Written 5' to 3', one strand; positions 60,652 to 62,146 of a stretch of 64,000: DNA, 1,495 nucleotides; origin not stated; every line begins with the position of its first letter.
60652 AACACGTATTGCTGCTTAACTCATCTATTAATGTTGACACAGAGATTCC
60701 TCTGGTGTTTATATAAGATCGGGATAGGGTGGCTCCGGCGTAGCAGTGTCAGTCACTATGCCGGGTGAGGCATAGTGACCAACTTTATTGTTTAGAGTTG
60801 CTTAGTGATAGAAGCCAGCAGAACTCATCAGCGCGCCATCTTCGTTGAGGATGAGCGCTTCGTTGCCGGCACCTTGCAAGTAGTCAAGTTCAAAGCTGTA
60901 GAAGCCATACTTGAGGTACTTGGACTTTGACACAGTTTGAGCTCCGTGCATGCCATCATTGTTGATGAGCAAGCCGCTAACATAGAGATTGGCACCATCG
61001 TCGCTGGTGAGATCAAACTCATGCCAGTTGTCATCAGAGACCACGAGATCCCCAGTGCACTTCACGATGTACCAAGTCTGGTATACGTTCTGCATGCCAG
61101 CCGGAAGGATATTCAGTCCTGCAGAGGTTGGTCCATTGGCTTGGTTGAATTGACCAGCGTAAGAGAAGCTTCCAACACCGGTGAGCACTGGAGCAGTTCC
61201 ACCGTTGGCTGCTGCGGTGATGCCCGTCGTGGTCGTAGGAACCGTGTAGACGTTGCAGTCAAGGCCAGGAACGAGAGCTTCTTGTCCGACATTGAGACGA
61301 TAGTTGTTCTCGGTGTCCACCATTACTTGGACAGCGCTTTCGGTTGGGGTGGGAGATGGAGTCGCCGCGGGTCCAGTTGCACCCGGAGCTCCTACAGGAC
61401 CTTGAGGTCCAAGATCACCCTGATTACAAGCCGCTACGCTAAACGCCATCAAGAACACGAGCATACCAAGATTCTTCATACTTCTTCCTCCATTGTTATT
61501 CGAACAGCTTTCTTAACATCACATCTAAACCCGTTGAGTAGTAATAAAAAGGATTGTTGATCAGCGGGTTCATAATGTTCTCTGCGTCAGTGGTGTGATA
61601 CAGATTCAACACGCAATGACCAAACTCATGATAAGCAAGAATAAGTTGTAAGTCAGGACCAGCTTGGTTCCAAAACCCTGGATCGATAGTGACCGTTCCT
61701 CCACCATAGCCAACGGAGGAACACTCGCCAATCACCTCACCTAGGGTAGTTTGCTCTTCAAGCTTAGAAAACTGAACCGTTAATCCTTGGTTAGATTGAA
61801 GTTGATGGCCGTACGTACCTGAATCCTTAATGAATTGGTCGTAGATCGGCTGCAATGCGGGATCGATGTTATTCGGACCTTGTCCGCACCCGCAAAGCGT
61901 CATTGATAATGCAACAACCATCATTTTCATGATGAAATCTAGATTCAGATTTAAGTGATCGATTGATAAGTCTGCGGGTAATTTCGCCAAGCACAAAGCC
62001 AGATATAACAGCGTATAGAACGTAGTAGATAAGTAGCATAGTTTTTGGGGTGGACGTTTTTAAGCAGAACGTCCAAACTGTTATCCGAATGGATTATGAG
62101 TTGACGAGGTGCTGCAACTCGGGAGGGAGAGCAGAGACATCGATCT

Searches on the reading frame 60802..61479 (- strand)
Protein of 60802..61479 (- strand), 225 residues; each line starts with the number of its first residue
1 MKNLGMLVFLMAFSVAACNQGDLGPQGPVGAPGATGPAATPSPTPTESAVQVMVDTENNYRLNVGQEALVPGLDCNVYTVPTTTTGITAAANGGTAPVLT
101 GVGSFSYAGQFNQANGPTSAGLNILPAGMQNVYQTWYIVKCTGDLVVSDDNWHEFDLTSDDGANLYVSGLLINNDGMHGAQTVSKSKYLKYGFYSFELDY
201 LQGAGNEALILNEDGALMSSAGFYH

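Call 3: search_protein_families(library=pfam, proteins=[window:60802-61479:-], max_evalue=0.01)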
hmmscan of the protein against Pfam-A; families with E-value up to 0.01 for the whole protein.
window:60802-61479:- (225 aa): 1 family
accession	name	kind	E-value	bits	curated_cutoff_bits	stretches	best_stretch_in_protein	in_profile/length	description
PF07691.17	PA14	-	1.1e-05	25.8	24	1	138-207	47-125/147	PA14 domain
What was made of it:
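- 60802..61479 (-): Lipoprotein with a short collagen-like G-x-y run (aa 21-38, 61366..61419) and a PA14 domain (aa 138-207, 60859..61068). PF07691 scores 25.8 bits (call 3).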

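Call 4: search_protein_families(library=phrogs, proteins=[window:60802-61479:-], max_evalue=0.01)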
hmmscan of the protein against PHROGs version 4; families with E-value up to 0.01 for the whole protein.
window:60802-61479:- (225 aa): 2 families
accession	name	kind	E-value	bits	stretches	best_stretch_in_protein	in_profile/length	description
phrog_6320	-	tail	0.0019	18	1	20-132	187-293/745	tail fiber protein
phrog_3449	-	tail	0.0051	16.1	1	17-136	38-158/549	tail collar protein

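Call 52: search_dna_similar(query=window:60802-61479:-, collection=phages, mode=protein, max_rows=10, max_evalue=0.01)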
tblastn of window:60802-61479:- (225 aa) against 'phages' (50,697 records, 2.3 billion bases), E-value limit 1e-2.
Records with a match: 1; places in all: 1; records where one place covers at least 80% of the query: 0.
Best place of each record, by identity: <60% 1.
By first word of the organism name: Bacteriophage 1.
By host as written in the record: - 1.
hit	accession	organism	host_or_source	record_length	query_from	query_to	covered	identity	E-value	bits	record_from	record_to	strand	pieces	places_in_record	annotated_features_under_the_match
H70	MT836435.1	Bacteriophage sp.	human fecal samples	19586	142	215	33%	37.7%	9e-3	43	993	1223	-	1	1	record has no annotation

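Call 58: search_protein_families(library=ncbifam, proteins=[window:60802-61479:-], max_evalue=0.01)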
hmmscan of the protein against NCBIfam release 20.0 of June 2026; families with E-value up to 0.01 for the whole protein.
window:60802-61479:- (225 aa): 0 families

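Call 63: find_homologous_proteins(query=window:60802-61479:-)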
Query window:60802-61479:- (225 aa): 84 proteins with E <= 0.001 among 700 candidates.
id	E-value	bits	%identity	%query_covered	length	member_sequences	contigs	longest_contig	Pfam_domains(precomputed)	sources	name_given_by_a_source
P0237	2.4e-112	392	76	100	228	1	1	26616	-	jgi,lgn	jgi:hypothetical protein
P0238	1.1e-110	386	100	77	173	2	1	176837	PF07691.18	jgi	jgi:hypothetical protein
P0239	2.2e-106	372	79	92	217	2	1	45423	PF07691.18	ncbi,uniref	ncbi:unnamed protein product [Sphagnum jensenii]|uniref:PA14 domain-containing protein n=1 Tax=Sphag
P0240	7.6e-96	338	73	91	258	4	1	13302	PF01391.24,PF07691.18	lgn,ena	-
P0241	1.3e-86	308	62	100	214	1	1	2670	PF07691.18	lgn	-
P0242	8.4e-86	305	64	100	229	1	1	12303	-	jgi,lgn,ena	-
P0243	3.6e-85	303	63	100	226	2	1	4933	-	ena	-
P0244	1.1e-83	298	60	96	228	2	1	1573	-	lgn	-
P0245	6.2e-83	296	64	97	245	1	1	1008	-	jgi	jgi:hypothetical protein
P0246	1.2e-81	291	63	80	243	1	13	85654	PF07691.18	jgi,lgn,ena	jgi:hypothetical protein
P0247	4.3e-81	290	60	97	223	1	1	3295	-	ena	-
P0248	2.4e-77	277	58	98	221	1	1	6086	-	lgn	-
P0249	5.4e-76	273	57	96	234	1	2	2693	-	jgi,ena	-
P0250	1.5e-74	268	56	96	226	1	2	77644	-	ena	-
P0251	7.9e-73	263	57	98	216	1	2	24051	-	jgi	jgi:hypothetical protein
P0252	2.5e-72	261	58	97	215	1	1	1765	PF07691.18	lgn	-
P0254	3.1e-70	254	55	98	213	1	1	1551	PF07691.18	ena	-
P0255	7.8e-70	253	56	96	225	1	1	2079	PF07691.18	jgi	jgi:hypothetical protein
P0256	1.3e-69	252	60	79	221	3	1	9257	PF07691.18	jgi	-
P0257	6.4e-68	246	53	100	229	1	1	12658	PF07691.18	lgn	-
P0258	1.1e-67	246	60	81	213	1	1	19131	PF07691.18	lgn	-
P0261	8.3e-67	243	52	98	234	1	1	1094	PF07691.18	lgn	-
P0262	1.7e-66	242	52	98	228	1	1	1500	PF07691.18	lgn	-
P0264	8.8e-66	239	50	100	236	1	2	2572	PF07691.18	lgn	-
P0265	1.4e-65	239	52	98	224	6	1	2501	PF07691.18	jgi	jgi:hypothetical protein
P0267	2.0e-65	238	54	98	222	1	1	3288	PF07691.18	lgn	-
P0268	6.1e-65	237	53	100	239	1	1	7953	PF07691.18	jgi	jgi:hypothetical protein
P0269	6.7e-65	237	53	100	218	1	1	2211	PF07691.18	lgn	-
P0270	9.6e-65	236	52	100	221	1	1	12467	PF07691.18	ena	-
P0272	2.0e-64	235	52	99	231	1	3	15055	PF07691.18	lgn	-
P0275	1.5e-63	232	49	100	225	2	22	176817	-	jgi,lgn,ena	jgi:hypothetical protein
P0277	5.6e-63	230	50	96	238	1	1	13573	PF07691.18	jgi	jgi:hypothetical protein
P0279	3.4e-62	228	49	97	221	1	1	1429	PF07691.18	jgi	jgi:hypothetical protein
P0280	5.3e-62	227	52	90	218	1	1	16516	PF07691.18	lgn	-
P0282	1.2e-61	226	55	84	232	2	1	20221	PF07691.18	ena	-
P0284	1.2e-60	223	48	99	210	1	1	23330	PF07691.18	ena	-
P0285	1.3e-60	223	49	99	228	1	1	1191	PF07691.18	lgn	-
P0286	1.4e-60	223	49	100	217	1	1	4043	PF07691.18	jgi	jgi:hypothetical protein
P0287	1.7e-60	222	56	87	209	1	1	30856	PF07691.18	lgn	-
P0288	2.8e-60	221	50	98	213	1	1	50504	PF07691.18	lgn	-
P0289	6.4e-60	220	54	72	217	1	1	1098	PF07691.18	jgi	jgi:PA14 domain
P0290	3.2e-58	215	50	100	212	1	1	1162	PF07691.18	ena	-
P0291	4.2e-58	214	50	98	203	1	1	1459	PF07691.18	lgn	-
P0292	4.5e-58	214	55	79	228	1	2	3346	PF07691.18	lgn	-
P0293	7.8e-58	213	47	92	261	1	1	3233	PF01391.24,PF07691.18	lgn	-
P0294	1.2e-57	213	47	100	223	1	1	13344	PF07691.18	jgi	jgi:hypothetical protein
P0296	1.0e-56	210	50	96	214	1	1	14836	PF07691.18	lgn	-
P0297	2.7e-55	205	50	83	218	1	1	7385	PF07691.18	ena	-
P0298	1.0e-54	203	48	100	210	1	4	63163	PF07691.18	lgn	-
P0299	1.7e-54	203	53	82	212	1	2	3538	PF07691.18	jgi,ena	jgi:hypothetical protein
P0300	1.5e-53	199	52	89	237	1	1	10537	PF07691.18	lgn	-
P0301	4.1e-52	195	48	100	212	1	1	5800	PF07691.18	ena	-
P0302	8.7e-52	194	47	100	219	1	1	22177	PF07691.18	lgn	-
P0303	5.2e-51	191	49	79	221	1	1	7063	PF07691.18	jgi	jgi:hypothetical protein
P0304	1.6e-50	190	47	100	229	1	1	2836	PF07691.18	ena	-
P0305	2.2e-50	189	46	99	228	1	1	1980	PF07691.18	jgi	jgi:hypothetical protein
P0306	2.7e-50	189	48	100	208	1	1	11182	PF07691.18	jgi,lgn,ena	-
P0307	6.0e-50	188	47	84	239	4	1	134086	PF07691.18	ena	-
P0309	2.9e-49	185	51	77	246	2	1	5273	PF07691.18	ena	-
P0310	4.3e-49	185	45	90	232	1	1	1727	PF01391.24,PF07691.18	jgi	jgi:hypothetical protein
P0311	5.6e-49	185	48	84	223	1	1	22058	PF07691.18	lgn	-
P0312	1.2e-48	183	51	77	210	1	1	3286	PF07691.18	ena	-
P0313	1.7e-48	183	44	97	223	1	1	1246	PF07691.18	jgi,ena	-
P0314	4.7e-48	182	48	81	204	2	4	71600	PF07691.18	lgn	-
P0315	1.6e-47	180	47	84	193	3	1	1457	PF07691.18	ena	-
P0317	1.8e-45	173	44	88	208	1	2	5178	PF07691.18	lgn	-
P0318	2.6e-42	163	49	79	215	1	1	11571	PF07691.18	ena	-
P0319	4.0e-42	162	42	98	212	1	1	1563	PF07691.18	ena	-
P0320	9.5e-40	154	45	88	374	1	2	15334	PF07691.18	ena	-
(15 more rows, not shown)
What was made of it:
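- On PA14 domain: Most relatives are pre-annotated with PF07691 (call 63).
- Checked: The window protein has six G-x-y triplets, and three relatives reach Pfam Collagen (call 63).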

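Call 67: find_encoding_contigs(protein=P0275, flank=6000, max_places=2)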
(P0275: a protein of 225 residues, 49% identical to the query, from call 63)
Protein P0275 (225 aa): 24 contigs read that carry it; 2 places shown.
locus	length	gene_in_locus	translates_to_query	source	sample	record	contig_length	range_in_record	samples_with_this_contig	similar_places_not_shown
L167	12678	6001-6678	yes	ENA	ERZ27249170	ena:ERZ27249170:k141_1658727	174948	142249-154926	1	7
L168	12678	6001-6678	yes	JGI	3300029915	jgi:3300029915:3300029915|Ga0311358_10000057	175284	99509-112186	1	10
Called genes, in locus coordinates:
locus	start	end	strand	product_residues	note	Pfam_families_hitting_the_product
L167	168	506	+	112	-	-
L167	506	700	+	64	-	-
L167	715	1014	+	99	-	-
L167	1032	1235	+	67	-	-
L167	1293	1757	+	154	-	-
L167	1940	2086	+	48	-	-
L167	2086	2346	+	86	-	-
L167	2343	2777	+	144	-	-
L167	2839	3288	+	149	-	-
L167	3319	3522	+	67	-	-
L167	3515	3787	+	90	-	-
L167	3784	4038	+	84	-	-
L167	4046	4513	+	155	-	-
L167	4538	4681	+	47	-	-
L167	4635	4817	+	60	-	-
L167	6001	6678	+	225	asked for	-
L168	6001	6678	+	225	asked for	-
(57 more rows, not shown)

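Call 68: find_encoding_contigs(protein=P0307, flank=6000, max_places=1)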
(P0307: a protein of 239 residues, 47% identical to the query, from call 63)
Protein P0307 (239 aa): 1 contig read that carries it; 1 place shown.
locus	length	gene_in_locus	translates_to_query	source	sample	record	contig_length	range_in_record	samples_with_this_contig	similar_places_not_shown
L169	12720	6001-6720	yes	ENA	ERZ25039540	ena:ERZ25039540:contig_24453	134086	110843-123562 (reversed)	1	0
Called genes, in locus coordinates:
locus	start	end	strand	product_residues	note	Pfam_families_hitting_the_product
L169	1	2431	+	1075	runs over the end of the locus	PF17975:RNR_Alpha, PF14890:Intein_splicing, PF14528:LAGLIDADG_3, PF02867:Ribonuc_red_lgC (faint)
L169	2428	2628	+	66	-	-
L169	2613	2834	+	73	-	-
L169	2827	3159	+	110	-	-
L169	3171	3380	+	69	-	-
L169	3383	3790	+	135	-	-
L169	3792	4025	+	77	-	-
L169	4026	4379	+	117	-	-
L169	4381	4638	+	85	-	-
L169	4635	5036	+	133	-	PF18143:HAD_SAK_2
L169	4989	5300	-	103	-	-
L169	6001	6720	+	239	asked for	PF07691:PA14 (weak)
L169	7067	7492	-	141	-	-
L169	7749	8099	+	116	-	-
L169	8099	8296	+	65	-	-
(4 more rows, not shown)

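Call 85: search_protein_families(library=padloc, proteins=[window:60802-61479:-], max_evalue=0.001)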
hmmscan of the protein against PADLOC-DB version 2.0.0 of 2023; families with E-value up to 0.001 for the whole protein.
window:60802-61479:- (225 aa): 0 families

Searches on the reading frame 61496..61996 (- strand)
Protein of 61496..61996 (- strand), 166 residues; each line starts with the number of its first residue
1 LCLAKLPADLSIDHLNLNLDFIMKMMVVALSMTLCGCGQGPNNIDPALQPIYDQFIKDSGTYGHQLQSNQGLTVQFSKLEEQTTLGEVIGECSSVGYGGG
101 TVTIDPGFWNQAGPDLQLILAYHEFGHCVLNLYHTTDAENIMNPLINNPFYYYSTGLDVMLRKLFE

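Call 3: search_protein_families(library=pfam, proteins=[window:61496-61996:-], max_evalue=0.01)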
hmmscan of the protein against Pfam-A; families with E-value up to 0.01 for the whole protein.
window:61496-61996:- (166 aa): 1 family
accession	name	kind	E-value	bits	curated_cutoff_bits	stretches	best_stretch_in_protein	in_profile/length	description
PF00413.30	Peptidase_M10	-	0.00048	20.5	24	1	89-147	102-137/159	Matrixin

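Call 4: search_protein_families(library=phrogs, proteins=[window:61496-61996:-], max_evalue=0.01)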
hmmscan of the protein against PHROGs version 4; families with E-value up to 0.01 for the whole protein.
window:61496-61996:- (166 aa): 0 families

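Call 53: search_dna_similar(query=window:61496-61930:-, collection=phages, mode=protein, max_rows=10, max_evalue=0.01)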
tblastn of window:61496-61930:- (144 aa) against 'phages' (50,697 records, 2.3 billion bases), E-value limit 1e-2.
No match.

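Call 58: search_protein_families(library=ncbifam, proteins=[window:61496-61930:-], max_evalue=0.01)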
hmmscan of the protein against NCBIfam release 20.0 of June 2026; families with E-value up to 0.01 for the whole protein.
window:61496-61930:- (144 aa): 0 families

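Call 69: search_protein_representatives(protein=window:61496-61930:-)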
Query: 144 residues. Proteins with E-value up to 0.001 (for the whole library): 1087; up to 1e-10: 56; up to 1e-30: 8. The best 150 are listed.
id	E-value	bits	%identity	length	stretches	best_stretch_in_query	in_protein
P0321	1.2e-39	151.7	49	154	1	6-143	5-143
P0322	3.3e-37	143.9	47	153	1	4-134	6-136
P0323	5.9e-35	136.5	49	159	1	6-142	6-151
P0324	2.1e-33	131.5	45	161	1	5-142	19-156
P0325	8.7e-33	129.5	46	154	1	4-133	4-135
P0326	9.6e-33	129.4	48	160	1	6-137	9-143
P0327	3.5e-32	127.6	48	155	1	1-132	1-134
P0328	2.0e-31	125.1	47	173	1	4-135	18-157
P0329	2.2e-27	112.0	53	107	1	45-143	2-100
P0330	4.5e-27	111.0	43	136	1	14-143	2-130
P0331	1.1e-26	109.7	42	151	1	1-132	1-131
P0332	2.2e-26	108.7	40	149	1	6-144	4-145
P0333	7.5e-26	107.0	49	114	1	4-102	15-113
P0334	1.9e-24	102.4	43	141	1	3-121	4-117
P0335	4.9e-21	91.4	37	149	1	8-143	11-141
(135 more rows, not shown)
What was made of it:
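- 61496..61930 (-): Small (144 aa) metzincin-like lipoprotein. The zinc motif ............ is at 61595..61630 and a Met-turn (IMNP) follows. The library holds 1087 representatives at E<=1e-3 (call 69).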

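Call 71: search_protein_families(library=pfam, alignment_id=A5, max_evalue=0.01)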
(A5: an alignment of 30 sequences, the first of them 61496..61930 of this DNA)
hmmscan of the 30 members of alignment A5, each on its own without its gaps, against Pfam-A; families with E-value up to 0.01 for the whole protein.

A. member 1, window:61496-61930:- (144 aa): 1 family
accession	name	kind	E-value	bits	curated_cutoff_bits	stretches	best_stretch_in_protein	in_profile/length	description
PF00413.30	Peptidase_M10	-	0.00035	20.9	24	1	66-125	102-137/159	Matrixin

B. families by the number of members that match (of 30 scanned): 4 families
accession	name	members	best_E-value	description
PF18894.6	PhageMetallopep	16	8.9e-08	Putative phage metallopeptidase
PF00413.30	Peptidase_M10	13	2.3e-07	Matrixin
PF12044.14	Metallopep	2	0.0061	Putative peptidase family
PF10263.15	SprT-like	1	0.0089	SprT-like family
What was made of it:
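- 61496..61930 (-): Of 30 relatives, 16 hit PF18894 PhageMetallopep and 13 hit M10 (call 71).
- On Metzincin / PF18894 PhageMetallopep: 16 of 30 relatives do hit PF18894 (call 71).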

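Call 72: search_solved_structures(query=A5, max_evalue=1, show_alignments=1)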
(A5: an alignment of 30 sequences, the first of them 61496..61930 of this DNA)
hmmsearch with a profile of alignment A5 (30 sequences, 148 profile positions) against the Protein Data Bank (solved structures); distinct sequences matched with E-value up to 1: 105 (the best 60 are shown).
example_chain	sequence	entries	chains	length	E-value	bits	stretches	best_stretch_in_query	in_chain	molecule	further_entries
1q3a_A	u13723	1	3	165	0.00019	24.5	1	83-130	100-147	Stromelysin-2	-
1cxv_A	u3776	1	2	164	0.00022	24.3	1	83-127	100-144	PROTEIN (COLLAGENASE-3)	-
3v96_B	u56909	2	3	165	0.00025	24.1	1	83-130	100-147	Stromelysin-2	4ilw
9csx_A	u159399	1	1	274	0.00027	24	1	83-130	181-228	Stromelysin-2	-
1hov_A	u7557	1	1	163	0.00055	23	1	83-132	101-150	MATRIX METALLOPROTEINASE-2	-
1rm8_A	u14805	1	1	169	0.00064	22.8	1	94-127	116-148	Matrix metalloproteinase-16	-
8weo_B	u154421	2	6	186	0.00067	22.7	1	98-140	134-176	Fragilysin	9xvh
8h3x_C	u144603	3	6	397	0.00079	22.5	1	98-140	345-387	Fragilysin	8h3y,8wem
1mnc_A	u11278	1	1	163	0.00086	22.3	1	85-127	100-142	NEUTROPHIL COLLAGENASE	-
1a85_A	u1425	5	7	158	0.00087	22.3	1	85-127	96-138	MMP-8 | Matrix Metalloproteinase 8 | Neutrophil collagenase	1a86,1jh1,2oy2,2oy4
3tt4_A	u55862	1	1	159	0.00088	22.3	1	85-127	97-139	Neutrophil collagenase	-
1i73_A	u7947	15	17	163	0.00093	22.2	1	85-127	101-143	NEUTROPHIL COLLAGENASE | MATRIX METALLO PROTEINASE-8 (MET80 FORM) | Matrix Metalloproteinase 8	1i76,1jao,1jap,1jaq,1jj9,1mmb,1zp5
1jan_A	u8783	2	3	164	0.00094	22.2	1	85-127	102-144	MATRIX METALLO PROTEINASE-8 (PHE79 FORM) | NEUTROPHIL COLLAGENASE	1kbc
1bzs_A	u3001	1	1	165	0.00094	22.2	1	85-127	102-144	NEUTROPHIL COLLAGENASE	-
3kry_A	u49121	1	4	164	0.0011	22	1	83-127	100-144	Collagenase 3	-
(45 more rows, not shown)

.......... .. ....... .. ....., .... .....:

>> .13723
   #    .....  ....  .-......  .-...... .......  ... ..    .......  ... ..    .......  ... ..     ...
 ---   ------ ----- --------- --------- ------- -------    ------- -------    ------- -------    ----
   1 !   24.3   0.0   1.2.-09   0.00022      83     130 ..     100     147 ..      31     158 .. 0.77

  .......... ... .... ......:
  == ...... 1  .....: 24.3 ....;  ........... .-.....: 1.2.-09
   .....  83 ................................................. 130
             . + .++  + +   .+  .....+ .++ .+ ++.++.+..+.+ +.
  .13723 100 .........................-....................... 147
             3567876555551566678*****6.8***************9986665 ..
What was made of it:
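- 61496..61930 (-): The family profile weakly matches matrix metalloproteinase catalytic domains (call 72).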

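Call 85: search_protein_families(library=padloc, proteins=[window:61496-61930:-], max_evalue=0.001)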
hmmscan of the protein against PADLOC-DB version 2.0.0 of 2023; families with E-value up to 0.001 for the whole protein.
window:61496-61930:- (144 aa): 0 families
